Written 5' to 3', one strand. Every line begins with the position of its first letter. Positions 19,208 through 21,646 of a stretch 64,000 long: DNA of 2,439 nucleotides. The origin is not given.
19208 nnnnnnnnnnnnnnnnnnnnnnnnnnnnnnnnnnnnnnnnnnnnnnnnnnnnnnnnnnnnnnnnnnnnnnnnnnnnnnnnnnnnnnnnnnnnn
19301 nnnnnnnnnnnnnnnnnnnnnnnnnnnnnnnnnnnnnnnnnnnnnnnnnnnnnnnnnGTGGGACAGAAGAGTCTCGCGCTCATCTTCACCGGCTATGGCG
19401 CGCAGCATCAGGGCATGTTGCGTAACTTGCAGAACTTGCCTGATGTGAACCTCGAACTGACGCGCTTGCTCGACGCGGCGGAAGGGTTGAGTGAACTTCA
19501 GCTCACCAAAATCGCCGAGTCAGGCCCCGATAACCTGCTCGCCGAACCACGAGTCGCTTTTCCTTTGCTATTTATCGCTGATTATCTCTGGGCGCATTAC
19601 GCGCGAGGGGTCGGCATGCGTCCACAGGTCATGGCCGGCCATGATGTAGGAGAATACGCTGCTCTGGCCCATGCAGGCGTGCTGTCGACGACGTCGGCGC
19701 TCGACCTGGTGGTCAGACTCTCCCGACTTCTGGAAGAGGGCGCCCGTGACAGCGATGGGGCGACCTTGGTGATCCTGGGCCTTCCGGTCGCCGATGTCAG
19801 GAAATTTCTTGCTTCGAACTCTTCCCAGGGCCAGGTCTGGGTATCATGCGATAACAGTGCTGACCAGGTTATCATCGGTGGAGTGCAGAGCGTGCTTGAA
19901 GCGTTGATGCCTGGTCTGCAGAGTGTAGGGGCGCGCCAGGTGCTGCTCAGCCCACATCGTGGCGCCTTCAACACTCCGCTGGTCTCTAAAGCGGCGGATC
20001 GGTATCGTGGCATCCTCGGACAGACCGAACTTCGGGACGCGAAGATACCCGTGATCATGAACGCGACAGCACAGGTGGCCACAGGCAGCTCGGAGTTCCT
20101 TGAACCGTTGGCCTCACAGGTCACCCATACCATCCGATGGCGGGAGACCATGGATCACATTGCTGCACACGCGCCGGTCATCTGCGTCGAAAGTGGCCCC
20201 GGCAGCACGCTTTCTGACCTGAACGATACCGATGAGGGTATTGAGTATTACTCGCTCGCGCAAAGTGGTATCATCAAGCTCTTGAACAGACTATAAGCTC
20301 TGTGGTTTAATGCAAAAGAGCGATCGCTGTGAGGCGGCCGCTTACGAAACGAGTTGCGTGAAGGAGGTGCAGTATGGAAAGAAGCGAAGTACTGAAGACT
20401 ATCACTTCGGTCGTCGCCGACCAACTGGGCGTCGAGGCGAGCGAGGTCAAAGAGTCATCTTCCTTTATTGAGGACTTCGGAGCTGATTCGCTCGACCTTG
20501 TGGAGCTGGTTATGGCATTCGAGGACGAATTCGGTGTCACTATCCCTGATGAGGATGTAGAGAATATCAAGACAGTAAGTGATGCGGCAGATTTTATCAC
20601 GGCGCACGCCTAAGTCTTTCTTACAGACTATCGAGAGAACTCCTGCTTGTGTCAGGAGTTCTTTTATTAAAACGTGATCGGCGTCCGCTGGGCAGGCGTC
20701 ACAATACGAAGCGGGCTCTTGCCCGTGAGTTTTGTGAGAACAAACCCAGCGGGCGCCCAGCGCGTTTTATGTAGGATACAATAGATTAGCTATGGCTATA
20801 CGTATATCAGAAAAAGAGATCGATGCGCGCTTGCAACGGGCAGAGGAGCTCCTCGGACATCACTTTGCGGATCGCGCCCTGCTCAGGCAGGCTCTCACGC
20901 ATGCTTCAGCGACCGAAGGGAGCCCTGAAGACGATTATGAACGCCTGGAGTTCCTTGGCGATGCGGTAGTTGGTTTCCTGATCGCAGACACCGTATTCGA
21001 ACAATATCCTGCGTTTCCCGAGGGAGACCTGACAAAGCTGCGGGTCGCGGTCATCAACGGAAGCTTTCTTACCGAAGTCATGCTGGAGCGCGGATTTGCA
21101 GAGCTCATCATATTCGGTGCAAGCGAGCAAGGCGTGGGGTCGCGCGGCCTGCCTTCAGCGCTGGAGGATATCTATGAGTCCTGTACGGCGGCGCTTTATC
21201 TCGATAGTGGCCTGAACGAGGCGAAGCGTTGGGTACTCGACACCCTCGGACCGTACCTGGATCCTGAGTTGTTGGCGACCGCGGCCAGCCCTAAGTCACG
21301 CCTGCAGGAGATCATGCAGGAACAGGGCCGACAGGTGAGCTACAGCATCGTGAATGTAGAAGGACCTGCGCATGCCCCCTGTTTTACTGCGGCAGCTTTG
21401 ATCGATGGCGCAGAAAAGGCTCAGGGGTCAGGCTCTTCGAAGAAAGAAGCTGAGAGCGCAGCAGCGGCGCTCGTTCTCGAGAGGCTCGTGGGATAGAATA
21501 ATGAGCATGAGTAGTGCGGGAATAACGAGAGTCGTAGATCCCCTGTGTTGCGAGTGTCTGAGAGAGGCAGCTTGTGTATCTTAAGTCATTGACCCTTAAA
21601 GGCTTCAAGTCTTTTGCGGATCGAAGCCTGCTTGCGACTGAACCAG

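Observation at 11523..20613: Catalytically substituted FabD-like gene in the plsX-acpP cluster together with FakA/FakB: signature of exogenous fatty-acid dependence?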

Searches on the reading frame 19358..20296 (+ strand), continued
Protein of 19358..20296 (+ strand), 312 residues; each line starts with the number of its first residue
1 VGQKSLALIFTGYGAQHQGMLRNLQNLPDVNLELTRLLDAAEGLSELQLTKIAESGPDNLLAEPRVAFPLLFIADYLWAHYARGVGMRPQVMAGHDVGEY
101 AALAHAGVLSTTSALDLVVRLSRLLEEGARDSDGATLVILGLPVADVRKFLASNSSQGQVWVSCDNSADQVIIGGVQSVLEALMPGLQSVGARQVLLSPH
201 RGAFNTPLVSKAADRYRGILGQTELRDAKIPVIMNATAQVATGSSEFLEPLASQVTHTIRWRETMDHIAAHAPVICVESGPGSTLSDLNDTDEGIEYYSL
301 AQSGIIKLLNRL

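Call 64: find_homologous_proteins(query=A5, max_evalue=1e-30)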
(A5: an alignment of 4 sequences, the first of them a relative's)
Query A5 (4 sequences) (316 aa, profile of the alignment): 181 proteins with E <= 1e-30 among 8000 candidates; the best 120 are listed.
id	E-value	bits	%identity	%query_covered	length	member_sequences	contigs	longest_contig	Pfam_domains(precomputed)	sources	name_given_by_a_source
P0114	1.4e-146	506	100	100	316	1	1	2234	PF00698.27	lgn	-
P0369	8.2e-123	428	75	98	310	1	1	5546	PF00698.27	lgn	-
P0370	4.0e-121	422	73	100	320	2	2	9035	PF00698.27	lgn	-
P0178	4.1e-118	412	29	84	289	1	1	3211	PF00698.27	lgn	-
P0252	1.7e-91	325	41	98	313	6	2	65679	PF00698.27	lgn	-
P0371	1.9e-90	322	39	99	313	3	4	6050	PF00698.27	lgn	-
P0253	1.7e-86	309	40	98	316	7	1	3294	PF00698.27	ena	-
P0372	4.1e-83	298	36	92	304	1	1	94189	PF00698.27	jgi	jgi:[acyl-carrier-protein] S-malonyltransferase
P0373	5.8e-83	297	36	92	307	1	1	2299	PF00698.27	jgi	jgi:[acyl-carrier-protein] S-malonyltransferase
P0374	8.9e-83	296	33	96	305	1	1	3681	PF00698.27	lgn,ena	-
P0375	1.5e-82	296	37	92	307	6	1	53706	PF00698.27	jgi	jgi:[acyl-carrier-protein] S-malonyltransferase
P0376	2.9e-82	295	37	92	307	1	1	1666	PF00698.27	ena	-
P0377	3.4e-82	295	37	91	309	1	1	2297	PF00698.27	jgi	jgi:[acyl-carrier-protein] S-malonyltransferase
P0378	4.3e-82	294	35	92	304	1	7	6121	PF00698.27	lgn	-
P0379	1.0e-81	293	36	96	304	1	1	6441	PF00698.27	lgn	-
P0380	1.1e-81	293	35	96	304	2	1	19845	PF00698.27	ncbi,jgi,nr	ncbi:MAG: ACP S-malonyltransferase [Coriobacteriia bacterium]|nr:ACP S-malonyltransferase [Coriobact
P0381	2.1e-81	292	37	91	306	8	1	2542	PF00698.27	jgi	-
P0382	2.9e-81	291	35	91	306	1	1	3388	PF00698.27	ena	-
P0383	3.0e-81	291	36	93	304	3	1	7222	PF00698.27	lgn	-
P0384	3.8e-81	291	37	91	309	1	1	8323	PF00698.27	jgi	jgi:[acyl-carrier-protein] S-malonyltransferase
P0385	5.7e-81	290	34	92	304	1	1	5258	PF00698.27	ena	-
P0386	7.7e-81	290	37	92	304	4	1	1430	PF00698.27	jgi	-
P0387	1.0e-80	290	35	91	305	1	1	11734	PF00698.27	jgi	jgi:[acyl-carrier-protein] S-malonyltransferase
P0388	2.0e-80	289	36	92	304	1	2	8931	PF00698.27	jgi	jgi:[acyl-carrier-protein] S-malonyltransferase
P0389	3.4e-80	288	34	91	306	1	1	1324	PF00698.27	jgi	jgi:[acyl-carrier-protein] S-malonyltransferase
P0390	1.5e-79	286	36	92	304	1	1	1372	PF00698.27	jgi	jgi:[acyl-carrier-protein] S-malonyltransferase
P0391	2.4e-79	285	36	94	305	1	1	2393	PF00698.27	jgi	jgi:[acyl-carrier-protein] S-malonyltransferase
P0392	2.6e-79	285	35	95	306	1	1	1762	PF00698.27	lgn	-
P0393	2.7e-79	285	35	90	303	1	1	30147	PF00698.27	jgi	-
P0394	5.0e-79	284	34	95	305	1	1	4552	PF00698.27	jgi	jgi:[acyl-carrier-protein] S-malonyltransferase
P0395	6.7e-78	280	34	96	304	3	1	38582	PF00698.27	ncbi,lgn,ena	-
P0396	6.7e-78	280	35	95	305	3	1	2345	PF00698.27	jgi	-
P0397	7.1e-78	280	35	90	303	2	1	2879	PF00698.27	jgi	-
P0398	9.2e-78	280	35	95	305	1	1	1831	PF00698.27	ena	-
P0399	1.2e-77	280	36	90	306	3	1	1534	PF00698.27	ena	-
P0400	1.3e-77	280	35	90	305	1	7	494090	PF00698.27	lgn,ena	-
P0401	1.4e-77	279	34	88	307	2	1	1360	PF00698.27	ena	-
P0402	1.7e-77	279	35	91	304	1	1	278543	PF00698.27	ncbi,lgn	-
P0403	2.2e-77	279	36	91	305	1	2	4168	PF00698.27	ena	-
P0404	2.2e-77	279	36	91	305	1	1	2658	PF00698.27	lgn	-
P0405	3.4e-77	278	36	89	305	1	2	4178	PF00698.27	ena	-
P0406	4.1e-77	278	34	95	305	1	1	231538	PF00698.27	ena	-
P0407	4.1e-77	278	34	90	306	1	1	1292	PF00698.27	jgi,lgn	jgi:[acyl-carrier-protein] S-malonyltransferase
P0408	4.3e-77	278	34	91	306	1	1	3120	PF00698.27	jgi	jgi:[acyl-carrier-protein] S-malonyltransferase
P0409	4.6e-77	278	36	89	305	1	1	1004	PF00698.27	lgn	-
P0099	4.9e-77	278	33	95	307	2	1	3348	PF00698.27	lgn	-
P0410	5.6e-77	277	31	94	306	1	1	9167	PF00698.27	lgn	-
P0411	7.0e-77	277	34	96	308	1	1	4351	PF00698.27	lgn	-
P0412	7.6e-77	277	35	93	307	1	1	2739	PF00698.27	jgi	jgi:[acyl-carrier-protein] S-malonyltransferase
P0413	1.1e-76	276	36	95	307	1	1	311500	PF00698.27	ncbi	-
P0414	1.2e-76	276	34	95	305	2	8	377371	PF00698.27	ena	-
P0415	1.2e-76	276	35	94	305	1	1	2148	PF00698.27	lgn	-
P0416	1.9e-76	276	33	94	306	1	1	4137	PF00698.27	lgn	-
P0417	2.8e-76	275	33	87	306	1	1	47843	PF00698.27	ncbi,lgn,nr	ncbi:MAG: ACP S-malonyltransferase [Actinomycetota bacterium]|nr:ACP S-malonyltransferase [Actinomyc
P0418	3.2e-76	275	35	93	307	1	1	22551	PF00698.27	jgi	jgi:[acyl-carrier-protein] S-malonyltransferase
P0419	4.6e-76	274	35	89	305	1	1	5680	PF00698.27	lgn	-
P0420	4.6e-76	274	35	97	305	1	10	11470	PF00698.27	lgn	-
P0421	5.2e-76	274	36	89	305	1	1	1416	PF00698.27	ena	-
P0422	5.3e-76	274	34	92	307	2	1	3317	PF00698.27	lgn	-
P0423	5.3e-76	274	35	91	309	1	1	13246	PF00698.27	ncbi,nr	ncbi:MAG: ACP S-malonyltransferase [Coriobacteriia bacterium]|nr:ACP S-malonyltransferase [Coriobact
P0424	6.7e-76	274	33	96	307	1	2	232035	PF00698.27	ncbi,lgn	-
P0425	8.3e-76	274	35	91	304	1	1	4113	PF00698.27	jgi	-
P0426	1.3e-75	273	34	95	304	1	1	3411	PF00698.27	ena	-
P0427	2.8e-75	272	36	91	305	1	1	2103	PF00698.27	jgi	jgi:[acyl-carrier-protein] S-malonyltransferase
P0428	2.9e-75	272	34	91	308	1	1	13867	PF00698.27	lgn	-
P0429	3.4e-75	272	33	91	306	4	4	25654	PF00698.27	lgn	-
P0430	4.3e-75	271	32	96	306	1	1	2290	PF00698.27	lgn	-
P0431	5.4e-75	271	33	96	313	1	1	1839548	PF00698.27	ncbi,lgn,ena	-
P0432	6.7e-75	271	31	91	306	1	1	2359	PF00698.27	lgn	-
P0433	8.3e-75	270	32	94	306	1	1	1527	PF00698.27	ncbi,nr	ncbi:MAG: ACP S-malonyltransferase [Coriobacteriia bacterium]|nr:ACP S-malonyltransferase [Coriobact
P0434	8.5e-75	270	36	90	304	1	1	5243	PF00698.27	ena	-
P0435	1.2e-74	270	35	95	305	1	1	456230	PF00698.27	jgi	-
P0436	2.3e-74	269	35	90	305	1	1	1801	PF00698.27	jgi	jgi:[acyl-carrier-protein] S-malonyltransferase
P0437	3.2e-74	268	32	91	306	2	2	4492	PF00698.27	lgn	-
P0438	7.4e-74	267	34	91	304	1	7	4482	PF00698.27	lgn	-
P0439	8.7e-74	267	32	92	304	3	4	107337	PF00698.27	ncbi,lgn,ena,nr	ncbi:MAG: ACP S-malonyltransferase [Clostridiales bacterium]|nr:ACP S-malonyltransferase [Clostridia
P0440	1.2e-73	266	33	94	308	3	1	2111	PF00698.27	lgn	-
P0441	1.3e-73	266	34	91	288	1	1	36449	PF00698.27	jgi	-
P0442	1.4e-73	266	34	96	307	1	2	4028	PF00698.27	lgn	-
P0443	1.8e-73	266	35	89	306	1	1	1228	PF00698.27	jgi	jgi:[acyl-carrier-protein] S-malonyltransferase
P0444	2.0e-73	266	33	94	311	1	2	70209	PF00698.27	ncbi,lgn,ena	-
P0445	3.1e-73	265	35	86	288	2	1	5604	PF00698.27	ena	-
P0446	4.5e-73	265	32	95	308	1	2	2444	PF00698.27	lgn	-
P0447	5.1e-73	264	34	95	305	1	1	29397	PF00698.27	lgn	-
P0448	7.4e-73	264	35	96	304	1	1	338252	PF00698.27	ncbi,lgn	-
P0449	4.0e-72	261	34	91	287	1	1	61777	PF00698.27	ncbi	-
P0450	4.9e-72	261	36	90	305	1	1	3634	PF00698.27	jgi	jgi:[acyl-carrier-protein] S-malonyltransferase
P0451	8.3e-72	260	34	89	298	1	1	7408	PF00698.27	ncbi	-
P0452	2.0e-71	259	31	97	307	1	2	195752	PF00698.27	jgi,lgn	-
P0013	3.0e-71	259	33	95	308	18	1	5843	PF00698.27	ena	-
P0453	7.6e-71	257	31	91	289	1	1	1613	PF00698.27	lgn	-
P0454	1.5e-70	256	32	90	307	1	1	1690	PF00698.27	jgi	jgi:[acyl-carrier-protein] S-malonyltransferase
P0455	1.6e-70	256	36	91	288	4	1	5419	PF00698.27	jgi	jgi:[acyl-carrier-protein] S-malonyltransferase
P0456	3.2e-70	255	32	87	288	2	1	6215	PF00698.27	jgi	jgi:[acyl-carrier-protein] S-malonyltransferase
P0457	3.5e-69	252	33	87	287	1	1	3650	PF00698.27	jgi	-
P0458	5.0e-69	251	35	86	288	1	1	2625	PF00698.27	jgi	jgi:[acyl-carrier-protein] S-malonyltransferase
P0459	5.6e-69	251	31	91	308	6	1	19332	PF00698.27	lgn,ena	-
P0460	1.2e-68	250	34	87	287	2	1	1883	PF00698.27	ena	-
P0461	1.5e-68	250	34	88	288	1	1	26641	PF00698.27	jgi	jgi:[acyl-carrier-protein] S-malonyltransferase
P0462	1.9e-68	249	31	91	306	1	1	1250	PF00698.27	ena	-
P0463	4.2e-68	248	34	90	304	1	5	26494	PF00698.27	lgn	-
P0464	9.7e-68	247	30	95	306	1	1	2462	PF00698.27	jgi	-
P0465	8.4e-67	244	32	90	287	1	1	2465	PF00698.27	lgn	-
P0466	2.0e-66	243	33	86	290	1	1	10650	PF00698.27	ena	-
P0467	4.7e-66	242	31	91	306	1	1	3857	PF00698.27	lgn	-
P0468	5.3e-65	238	31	90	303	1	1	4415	PF00698.27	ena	-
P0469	1.3e-63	233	30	88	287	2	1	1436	PF00698.27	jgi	jgi:[acyl-carrier-protein] S-malonyltransferase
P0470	4.5e-63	232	30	91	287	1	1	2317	PF00698.27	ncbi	-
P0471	5.4e-58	215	29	88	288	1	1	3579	PF00698.27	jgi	jgi:[acyl-carrier-protein] S-malonyltransferase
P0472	2.0e-53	200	30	71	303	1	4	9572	PF00698.27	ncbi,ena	-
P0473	1.5e-50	191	28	91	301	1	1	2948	PF00698.27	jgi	jgi:[acyl-carrier-protein] S-malonyltransferase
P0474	8.9e-48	181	29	93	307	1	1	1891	PF00698.27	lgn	-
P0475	3.7e-47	179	28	90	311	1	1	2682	PF00698.27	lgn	-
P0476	2.8e-46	177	29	88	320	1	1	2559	PF00698.27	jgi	jgi:[acyl-carrier-protein] S-malonyltransferase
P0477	4.4e-46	176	28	87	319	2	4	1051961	PF00698.27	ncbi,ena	-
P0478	3.7e-45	173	30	88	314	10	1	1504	PF00698.27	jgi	jgi:[acyl-carrier-protein] S-malonyltransferase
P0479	1.3e-44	171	28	88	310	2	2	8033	PF00698.27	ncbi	-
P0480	1.4e-44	171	27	98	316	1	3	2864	PF00698.27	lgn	-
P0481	3.8e-44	170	31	94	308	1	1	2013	PF00698.27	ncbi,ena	-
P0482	4.0e-44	169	26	95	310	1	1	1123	PF00698.27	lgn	-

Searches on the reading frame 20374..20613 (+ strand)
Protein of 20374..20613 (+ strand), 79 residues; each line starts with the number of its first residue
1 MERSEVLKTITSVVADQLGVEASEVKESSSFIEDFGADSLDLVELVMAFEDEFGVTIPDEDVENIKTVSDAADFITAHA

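Call 3: search_protein_families(library=pfam, proteins=[window:20374-20613:+], max_evalue=0.01)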
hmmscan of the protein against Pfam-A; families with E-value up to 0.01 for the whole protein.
window:20374-20613:+ (79 aa): 4 families
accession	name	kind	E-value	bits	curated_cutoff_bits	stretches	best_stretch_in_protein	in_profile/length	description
PF00550.31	PP-binding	-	8.4e-17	61.6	20.8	1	9-75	2-67/67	Phosphopantetheine attachment site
PF14573.12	PP-binding_2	-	3.7e-06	27.5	32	1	36-77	45-86/96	Acyl-carrier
PF23297.2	ACP_SdgA_C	-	0.00091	19.7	27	1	4-76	9-80/95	Highly reducing polyketide synthase sdgA, C-terminal ACP domain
PF16320.10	Ribosomal_L12_N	-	0.0013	18.8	25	1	40-56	15-31/48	Ribosomal protein L7/L12 dimerisation domain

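Call 4: search_protein_families(library=ncbifam, proteins=[window:20374-20613:+], max_evalue=0.01)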
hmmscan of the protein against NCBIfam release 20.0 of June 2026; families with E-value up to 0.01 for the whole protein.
window:20374-20613:+ (79 aa): 20 families
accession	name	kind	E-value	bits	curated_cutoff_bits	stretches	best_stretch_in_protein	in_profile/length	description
NF002148.0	PRK00982.1-2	subfamily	9.4e-32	108.7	71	1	3-78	2-77/79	acyl carrier protein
NF002151.0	PRK00982.1-5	equivalog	2e-29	101.5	92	1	4-78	2-76/78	acyl carrier protein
NF002149.0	PRK00982.1-3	equivalog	4.2e-29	100.3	106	1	6-78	4-76/78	acyl carrier protein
TIGR00517.1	acyl_carrier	equivalog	6.9e-27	93.1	70.45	1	4-77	2-75/77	acyl carrier protein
NF002150.0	PRK00982.1-4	subfamily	1.4e-24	86.1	66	1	1-78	1-78/80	acyl carrier protein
NF002147.0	PRK00982.1-1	equivalog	2.2e-22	78.7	84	1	2-77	4-79/83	acyl carrier protein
NF040636.1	AcpM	exception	5.9e-19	67.9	146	1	3-76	3-76/93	meromycolate extension acyl carrier protein AcpM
NF009104.0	PRK12449.1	equivalog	8.3e-19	67.3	70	1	1-78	1-78/80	acyl carrier protein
NF006031.0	PRK08172.1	equivalog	1.8e-12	47.7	76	1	9-72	8-71/82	acyl carrier protein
NF058660.1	cispen_ACP_AmcB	equivalog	3.9e-11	43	80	1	6-76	2-76/80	cispentacin biosynthesis acyl carrier protein AmcB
NF003757.0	PRK05350.1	equivalog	8e-10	38.7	65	1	1-75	2-76/83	acyl carrier protein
NF004533.0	PRK05883.1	equivalog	1.9e-08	34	72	1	4-77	22-95/100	acyl carrier protein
NF005079.0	PRK06508.1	equivalog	9.4e-08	32.3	83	1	6-61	4-59/93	acyl carrier protein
NF005798.0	PRK07639.1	equivalog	2e-06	28.1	100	1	1-76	1-79/91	petrobactin biosynthesis protein AsbD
NF005480.0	PRK07081.1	equivalog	5.5e-05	23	72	1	9-63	7-59/83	acyl carrier protein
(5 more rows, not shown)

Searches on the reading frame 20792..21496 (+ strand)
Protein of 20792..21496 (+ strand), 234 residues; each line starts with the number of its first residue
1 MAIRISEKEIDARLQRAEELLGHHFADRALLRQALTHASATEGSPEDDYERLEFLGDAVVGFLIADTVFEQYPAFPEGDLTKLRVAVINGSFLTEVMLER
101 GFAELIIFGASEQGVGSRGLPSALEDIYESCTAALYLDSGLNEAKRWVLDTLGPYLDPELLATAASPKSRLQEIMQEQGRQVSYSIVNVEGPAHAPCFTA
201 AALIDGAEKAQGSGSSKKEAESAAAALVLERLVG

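Call 71: search_protein_families(library=ncbifam, proteins=[window:20792-21496:+], max_evalue=0.01)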
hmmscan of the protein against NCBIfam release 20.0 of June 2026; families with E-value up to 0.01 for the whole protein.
window:20792-21496:+ (234 aa): 2 families
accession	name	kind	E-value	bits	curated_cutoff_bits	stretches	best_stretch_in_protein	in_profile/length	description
TIGR02191.1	RNaseIII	equivalog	2.5e-56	190.7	166.25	1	19-232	3-219/219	ribonuclease III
TIGR04238.1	seadorna_dsRNA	equivalog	1e-08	35.2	125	1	167-232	2-67/201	seadornavirus double-stranded RNA-binding protein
